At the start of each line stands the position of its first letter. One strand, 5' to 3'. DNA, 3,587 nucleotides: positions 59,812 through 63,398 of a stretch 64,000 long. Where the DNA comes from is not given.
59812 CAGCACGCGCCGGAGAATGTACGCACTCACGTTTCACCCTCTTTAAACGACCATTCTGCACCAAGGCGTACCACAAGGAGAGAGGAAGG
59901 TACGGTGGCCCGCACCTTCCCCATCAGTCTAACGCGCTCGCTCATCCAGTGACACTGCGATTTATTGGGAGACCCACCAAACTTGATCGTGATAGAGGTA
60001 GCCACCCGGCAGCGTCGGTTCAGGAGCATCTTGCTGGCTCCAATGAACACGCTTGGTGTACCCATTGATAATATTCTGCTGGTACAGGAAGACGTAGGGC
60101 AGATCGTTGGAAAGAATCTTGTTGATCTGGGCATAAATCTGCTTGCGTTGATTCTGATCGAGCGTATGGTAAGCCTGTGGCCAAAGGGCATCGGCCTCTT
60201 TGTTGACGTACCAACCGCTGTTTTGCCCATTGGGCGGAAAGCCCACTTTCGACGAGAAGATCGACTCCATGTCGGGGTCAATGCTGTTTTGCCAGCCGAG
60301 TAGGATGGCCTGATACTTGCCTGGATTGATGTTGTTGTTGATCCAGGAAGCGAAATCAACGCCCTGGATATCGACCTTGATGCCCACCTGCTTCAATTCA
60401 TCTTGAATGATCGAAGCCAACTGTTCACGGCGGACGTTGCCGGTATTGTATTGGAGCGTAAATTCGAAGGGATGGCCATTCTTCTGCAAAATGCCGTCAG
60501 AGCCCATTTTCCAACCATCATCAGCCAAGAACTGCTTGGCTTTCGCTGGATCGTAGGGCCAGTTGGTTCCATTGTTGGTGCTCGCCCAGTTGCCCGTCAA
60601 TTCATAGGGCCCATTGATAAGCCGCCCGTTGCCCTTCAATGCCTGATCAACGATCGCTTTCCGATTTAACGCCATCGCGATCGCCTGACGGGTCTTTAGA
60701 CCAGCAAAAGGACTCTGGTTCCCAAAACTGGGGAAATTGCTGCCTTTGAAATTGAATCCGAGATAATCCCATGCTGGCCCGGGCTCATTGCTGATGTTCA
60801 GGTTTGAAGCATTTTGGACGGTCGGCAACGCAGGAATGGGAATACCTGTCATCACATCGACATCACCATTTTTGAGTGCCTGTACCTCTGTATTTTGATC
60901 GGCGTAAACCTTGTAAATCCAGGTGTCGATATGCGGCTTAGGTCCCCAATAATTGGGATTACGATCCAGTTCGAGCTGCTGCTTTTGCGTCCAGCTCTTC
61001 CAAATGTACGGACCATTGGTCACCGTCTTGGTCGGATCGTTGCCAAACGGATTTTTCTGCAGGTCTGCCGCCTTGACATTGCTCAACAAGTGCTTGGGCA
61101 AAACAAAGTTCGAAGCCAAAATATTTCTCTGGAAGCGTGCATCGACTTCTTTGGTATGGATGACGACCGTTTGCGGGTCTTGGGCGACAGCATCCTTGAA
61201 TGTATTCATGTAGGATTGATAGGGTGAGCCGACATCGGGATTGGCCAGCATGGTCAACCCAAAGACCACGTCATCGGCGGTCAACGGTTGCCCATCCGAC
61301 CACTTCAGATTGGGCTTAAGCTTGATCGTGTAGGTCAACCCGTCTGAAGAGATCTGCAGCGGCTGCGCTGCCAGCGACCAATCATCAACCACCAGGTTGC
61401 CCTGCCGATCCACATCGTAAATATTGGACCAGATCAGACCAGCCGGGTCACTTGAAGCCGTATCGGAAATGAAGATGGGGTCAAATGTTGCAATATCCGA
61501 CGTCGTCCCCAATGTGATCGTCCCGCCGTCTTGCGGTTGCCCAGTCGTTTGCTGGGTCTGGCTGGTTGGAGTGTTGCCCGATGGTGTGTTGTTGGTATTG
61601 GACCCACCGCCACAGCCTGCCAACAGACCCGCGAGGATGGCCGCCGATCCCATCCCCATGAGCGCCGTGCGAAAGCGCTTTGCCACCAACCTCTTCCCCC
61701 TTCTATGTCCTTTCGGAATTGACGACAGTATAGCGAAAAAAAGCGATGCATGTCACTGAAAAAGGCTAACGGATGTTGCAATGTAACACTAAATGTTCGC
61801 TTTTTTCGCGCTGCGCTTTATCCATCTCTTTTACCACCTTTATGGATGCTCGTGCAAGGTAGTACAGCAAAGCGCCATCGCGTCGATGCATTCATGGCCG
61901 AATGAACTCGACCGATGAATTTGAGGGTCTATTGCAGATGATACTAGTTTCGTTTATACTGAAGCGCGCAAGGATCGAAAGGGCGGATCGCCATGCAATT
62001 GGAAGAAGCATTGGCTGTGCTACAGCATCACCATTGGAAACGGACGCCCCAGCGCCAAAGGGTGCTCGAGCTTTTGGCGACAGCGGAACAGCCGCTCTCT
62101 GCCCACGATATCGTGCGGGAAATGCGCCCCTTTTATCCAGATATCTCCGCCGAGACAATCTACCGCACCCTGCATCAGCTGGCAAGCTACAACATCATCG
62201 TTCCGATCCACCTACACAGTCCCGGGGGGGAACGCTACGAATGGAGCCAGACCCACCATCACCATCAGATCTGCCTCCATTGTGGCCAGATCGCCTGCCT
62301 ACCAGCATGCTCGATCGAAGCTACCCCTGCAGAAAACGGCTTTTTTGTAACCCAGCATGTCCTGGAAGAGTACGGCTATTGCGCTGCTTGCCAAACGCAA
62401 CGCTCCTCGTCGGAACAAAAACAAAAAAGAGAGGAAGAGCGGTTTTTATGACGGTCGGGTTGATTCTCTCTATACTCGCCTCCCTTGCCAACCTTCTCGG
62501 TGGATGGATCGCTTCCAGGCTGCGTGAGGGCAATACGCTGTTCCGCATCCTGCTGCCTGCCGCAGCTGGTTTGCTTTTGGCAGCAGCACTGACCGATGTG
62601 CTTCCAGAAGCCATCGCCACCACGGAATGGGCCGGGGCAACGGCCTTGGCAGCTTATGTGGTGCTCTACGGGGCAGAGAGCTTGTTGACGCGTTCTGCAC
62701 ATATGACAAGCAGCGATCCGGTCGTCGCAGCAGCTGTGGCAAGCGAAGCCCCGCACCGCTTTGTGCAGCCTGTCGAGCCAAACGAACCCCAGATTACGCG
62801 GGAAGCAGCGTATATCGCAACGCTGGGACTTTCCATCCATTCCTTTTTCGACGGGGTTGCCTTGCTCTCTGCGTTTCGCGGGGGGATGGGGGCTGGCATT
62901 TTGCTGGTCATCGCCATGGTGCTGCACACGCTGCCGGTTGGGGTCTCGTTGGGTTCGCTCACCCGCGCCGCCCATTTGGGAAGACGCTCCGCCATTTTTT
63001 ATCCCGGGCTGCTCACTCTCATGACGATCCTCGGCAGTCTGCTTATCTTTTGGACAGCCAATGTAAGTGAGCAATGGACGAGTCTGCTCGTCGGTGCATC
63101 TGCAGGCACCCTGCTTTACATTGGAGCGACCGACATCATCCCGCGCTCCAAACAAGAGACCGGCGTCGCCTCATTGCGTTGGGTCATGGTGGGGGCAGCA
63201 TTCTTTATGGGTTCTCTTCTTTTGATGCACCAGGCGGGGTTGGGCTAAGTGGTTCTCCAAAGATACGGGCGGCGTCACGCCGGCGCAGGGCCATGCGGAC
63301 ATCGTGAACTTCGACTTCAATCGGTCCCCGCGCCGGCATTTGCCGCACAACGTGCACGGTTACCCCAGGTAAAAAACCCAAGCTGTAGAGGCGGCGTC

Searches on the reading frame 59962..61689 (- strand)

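Call 74: search_protein_families(library=pfam, max_evalue=0.00001, proteins=[window:59962-61689:-])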
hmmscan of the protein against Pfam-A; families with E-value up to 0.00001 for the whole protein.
window:59962-61689:- (575 aa): 1 family
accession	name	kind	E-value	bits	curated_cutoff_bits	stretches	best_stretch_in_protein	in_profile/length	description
PF00496.27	SBP_bac_5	-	1.3e-92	311.2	32.4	1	106-476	6-356/368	Bacterial extracellular solute-binding proteins, family 5 Middle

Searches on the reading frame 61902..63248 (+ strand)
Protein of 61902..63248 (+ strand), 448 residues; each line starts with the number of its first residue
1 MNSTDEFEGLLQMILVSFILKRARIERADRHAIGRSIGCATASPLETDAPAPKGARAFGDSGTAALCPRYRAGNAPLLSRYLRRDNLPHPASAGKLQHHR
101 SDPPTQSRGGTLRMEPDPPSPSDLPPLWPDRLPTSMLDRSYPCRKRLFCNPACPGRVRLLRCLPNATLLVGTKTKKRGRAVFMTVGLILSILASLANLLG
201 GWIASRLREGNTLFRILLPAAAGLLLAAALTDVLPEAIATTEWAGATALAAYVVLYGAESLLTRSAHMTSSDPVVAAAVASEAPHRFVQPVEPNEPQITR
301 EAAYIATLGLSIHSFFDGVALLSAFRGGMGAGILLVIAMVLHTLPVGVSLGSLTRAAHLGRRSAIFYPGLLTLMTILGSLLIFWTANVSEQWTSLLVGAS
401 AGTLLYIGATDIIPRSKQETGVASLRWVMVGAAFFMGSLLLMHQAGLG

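Call 74: search_protein_families(library=pfam, max_evalue=0.00001, proteins=[window:61902-63248:+])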
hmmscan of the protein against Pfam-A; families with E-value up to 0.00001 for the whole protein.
window:61902-63248:+ (448 aa): 1 family
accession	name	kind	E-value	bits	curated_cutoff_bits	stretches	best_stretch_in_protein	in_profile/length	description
PF02535.28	Zip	-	2.5e-25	89.8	35.1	1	183-435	8-319/323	ZIP Zinc transporter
